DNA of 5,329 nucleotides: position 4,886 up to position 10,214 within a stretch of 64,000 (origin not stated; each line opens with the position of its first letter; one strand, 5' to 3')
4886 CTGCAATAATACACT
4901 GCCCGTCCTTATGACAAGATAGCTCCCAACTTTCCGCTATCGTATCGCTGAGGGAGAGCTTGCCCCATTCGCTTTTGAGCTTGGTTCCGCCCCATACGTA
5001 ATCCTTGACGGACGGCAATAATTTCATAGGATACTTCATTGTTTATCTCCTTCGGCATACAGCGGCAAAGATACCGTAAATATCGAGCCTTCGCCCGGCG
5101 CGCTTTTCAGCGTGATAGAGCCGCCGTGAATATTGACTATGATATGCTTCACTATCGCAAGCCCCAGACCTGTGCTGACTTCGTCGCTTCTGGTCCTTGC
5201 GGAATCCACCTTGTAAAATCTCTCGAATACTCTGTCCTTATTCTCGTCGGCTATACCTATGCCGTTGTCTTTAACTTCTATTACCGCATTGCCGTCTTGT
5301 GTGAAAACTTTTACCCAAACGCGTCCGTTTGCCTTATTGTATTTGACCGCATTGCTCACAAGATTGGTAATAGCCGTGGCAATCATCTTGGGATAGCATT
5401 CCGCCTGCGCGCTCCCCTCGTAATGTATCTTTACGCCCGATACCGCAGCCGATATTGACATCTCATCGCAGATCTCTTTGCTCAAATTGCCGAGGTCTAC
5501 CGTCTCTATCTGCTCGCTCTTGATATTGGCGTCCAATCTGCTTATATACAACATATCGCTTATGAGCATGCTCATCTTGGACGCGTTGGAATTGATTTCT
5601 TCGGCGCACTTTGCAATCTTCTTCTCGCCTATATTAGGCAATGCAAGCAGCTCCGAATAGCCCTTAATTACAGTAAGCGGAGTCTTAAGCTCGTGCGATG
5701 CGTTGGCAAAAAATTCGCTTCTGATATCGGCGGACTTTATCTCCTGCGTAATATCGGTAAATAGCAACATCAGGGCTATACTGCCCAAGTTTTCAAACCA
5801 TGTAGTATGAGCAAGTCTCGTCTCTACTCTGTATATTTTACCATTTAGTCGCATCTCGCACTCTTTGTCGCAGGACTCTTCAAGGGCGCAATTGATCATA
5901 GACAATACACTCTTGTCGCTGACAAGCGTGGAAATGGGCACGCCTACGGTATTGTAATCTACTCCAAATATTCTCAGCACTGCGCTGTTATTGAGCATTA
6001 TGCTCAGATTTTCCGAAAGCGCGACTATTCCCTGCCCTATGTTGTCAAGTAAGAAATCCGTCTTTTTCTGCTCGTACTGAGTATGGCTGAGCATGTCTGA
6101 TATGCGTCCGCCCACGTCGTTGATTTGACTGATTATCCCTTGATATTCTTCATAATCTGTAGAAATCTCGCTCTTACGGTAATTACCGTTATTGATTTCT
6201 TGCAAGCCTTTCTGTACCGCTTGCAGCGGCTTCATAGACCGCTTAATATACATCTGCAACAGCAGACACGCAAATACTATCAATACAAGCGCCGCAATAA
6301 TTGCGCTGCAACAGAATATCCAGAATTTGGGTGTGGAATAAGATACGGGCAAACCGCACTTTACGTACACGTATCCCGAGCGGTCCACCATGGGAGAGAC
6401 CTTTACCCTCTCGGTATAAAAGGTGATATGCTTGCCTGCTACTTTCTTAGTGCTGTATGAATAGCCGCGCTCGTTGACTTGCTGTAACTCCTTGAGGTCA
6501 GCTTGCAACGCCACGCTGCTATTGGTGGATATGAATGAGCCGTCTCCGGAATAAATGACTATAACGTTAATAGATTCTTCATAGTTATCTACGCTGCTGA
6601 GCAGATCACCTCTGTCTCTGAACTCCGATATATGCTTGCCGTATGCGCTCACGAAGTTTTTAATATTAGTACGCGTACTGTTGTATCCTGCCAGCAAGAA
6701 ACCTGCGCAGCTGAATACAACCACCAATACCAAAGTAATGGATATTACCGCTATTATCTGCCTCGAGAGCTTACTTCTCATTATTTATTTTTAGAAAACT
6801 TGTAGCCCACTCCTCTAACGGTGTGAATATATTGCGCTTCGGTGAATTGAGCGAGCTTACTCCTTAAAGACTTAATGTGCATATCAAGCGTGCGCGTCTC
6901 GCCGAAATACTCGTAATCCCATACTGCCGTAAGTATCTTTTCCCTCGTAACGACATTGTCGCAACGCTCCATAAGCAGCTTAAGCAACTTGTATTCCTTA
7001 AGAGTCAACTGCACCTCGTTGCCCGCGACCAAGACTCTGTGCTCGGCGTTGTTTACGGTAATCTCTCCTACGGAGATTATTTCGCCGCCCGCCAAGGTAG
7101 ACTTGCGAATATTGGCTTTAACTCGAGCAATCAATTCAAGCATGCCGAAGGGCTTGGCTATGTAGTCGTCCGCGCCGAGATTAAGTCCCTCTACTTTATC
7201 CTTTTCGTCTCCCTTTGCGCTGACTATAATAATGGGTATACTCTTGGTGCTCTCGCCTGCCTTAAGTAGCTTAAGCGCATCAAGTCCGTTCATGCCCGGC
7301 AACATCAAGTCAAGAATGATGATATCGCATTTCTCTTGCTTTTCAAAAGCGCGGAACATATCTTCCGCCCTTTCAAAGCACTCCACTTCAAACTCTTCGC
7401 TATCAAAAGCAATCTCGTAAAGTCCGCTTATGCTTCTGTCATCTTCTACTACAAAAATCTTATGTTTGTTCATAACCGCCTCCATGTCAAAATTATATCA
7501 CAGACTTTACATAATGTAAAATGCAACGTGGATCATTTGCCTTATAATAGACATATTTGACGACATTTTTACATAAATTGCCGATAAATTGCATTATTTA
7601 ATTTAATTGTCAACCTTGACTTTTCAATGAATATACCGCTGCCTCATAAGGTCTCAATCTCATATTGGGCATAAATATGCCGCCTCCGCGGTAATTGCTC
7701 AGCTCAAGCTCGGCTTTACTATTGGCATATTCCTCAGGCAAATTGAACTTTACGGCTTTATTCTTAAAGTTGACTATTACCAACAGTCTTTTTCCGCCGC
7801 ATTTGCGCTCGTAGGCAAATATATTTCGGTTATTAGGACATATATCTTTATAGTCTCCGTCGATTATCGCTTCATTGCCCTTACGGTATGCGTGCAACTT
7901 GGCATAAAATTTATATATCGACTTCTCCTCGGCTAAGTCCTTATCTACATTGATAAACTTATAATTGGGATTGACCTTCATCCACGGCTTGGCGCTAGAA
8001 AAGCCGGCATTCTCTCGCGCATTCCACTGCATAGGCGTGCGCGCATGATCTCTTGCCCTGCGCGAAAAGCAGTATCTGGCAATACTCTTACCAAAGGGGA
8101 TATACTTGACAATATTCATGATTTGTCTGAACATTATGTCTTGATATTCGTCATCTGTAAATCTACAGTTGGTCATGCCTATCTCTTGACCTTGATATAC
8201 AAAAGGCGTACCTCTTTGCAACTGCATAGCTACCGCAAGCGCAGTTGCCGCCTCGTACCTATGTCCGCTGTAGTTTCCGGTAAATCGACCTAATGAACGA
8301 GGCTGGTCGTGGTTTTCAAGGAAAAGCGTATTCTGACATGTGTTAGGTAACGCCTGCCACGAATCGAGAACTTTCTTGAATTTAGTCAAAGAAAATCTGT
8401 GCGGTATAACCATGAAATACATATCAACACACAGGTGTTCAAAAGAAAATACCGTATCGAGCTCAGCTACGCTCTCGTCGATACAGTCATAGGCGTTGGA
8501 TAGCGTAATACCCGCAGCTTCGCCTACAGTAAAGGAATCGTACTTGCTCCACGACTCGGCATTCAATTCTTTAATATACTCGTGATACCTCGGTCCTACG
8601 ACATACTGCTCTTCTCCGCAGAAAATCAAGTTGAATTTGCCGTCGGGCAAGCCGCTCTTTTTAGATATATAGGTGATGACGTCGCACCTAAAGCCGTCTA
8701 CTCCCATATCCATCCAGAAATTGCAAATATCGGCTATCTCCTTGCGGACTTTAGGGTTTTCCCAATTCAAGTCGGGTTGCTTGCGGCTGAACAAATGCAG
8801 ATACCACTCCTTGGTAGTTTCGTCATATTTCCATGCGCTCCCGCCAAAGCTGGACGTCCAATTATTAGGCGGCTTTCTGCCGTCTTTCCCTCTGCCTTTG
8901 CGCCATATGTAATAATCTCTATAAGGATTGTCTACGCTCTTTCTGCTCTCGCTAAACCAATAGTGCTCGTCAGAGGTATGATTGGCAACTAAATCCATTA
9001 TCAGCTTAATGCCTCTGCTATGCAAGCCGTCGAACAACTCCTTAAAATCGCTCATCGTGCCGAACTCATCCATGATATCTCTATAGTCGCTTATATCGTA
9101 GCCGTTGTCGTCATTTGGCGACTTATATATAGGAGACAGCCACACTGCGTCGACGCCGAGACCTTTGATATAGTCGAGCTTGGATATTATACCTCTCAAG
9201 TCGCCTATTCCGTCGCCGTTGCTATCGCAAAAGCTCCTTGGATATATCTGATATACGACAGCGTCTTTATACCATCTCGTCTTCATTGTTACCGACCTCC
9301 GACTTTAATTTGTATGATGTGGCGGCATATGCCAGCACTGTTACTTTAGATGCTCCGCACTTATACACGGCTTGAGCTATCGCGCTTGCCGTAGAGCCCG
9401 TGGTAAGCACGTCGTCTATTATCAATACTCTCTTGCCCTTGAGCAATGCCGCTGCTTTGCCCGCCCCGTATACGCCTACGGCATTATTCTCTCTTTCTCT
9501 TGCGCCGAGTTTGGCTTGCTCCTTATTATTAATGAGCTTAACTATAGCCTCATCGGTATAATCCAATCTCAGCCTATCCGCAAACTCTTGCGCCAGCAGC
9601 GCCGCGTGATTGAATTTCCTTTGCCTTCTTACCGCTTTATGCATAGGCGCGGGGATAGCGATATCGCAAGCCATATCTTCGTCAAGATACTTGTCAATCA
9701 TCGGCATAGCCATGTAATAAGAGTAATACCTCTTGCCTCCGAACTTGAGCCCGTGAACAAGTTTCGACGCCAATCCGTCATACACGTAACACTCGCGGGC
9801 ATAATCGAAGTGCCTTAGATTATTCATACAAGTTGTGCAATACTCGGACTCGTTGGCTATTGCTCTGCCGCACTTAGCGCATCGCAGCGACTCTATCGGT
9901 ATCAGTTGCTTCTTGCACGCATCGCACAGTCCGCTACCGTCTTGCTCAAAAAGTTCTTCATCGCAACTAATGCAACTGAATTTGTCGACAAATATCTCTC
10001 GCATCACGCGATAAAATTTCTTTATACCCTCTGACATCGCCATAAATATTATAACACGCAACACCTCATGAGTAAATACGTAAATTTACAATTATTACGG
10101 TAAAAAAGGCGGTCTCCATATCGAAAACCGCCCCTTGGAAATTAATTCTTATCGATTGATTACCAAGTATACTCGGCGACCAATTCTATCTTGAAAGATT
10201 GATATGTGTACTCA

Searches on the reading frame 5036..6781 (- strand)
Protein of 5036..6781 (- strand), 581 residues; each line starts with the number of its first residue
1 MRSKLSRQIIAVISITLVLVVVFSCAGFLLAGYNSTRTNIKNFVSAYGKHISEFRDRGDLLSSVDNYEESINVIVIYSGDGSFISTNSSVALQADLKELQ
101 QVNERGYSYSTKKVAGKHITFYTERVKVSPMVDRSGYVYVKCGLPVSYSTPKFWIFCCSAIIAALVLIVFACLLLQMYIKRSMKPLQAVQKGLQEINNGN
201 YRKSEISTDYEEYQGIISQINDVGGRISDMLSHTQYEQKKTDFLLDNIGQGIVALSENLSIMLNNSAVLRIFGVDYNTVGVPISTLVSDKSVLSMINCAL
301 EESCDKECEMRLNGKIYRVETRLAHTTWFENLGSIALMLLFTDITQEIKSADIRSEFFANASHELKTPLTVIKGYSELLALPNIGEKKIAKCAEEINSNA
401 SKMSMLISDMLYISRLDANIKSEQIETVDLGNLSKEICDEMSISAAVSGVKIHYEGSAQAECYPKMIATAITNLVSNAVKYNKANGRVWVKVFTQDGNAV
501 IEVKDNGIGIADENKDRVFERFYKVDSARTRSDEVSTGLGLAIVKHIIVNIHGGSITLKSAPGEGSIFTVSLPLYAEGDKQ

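Call 11: search_protein_families(library=pfam, proteins=[window:5036-6781:-])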
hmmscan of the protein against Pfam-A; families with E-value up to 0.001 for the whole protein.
window:5036-6781:- (581 aa): 4 families
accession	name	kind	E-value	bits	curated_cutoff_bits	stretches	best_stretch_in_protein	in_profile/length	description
PF02518.31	HATPase_c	-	1e-27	97.2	26.4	1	466-574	5-109/111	Histidine kinase-, DNA gyrase B-, and HSP90-like ATPase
PF00512.31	HisKA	-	3.4e-16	59.5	26.9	1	354-418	2-65/66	His Kinase A (phospho-acceptor) domain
PF12860.13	PAS_7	-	0.00061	20.4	27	0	245-350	1-113/115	PAS fold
PF00989.32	PAS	-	0.00085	19.8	22.6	0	242-332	4-102/113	PAS fold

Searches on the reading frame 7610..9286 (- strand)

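Call 11: search_protein_families(library=pfam, proteins=[window:7610-9286:-])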
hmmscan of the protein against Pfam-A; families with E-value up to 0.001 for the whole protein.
window:7610-9286:- (558 aa): 3 families
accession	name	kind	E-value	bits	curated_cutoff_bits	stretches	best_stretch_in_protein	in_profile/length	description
PF00128.31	Alpha-amylase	-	1.1e-154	516.4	22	1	13-477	1-446/446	Alpha amylase, catalytic domain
PF23915.1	SusG_C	-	1.5e-08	35.2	27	1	489-551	1-62/62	Alpha-amylase SusG C-terminal domain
PF16657.11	Malt_amylase_C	-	2.3e-08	34.4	27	1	477-531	1-54/75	Maltogenic Amylase, C-terminal domain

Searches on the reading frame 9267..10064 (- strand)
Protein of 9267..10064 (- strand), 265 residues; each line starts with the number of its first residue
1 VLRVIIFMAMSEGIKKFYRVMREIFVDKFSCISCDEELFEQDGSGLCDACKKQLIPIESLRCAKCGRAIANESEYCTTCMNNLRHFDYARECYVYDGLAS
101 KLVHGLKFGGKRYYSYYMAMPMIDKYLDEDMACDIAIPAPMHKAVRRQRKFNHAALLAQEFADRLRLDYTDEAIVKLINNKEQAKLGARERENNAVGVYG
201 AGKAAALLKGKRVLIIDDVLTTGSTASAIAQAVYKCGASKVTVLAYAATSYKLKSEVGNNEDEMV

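Call 11: search_protein_families(library=pfam, proteins=[window:9267-10064:-])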
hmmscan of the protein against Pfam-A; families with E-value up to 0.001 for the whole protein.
window:9267-10064:- (265 aa): 3 families
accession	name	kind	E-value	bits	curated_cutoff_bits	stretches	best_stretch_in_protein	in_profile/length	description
PF18912.6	DZR_2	-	2.7e-09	37.2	27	1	30-80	9-56/56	Double zinc ribbon domain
PF00156.33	Pribosyltran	-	3.8e-08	33.2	26.3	1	156-250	42-129/158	Phosphoribosyl transferase domain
PF12773.13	DZR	-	7.6e-05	23.2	27.3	1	31-79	1-44/45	Double zinc ribbon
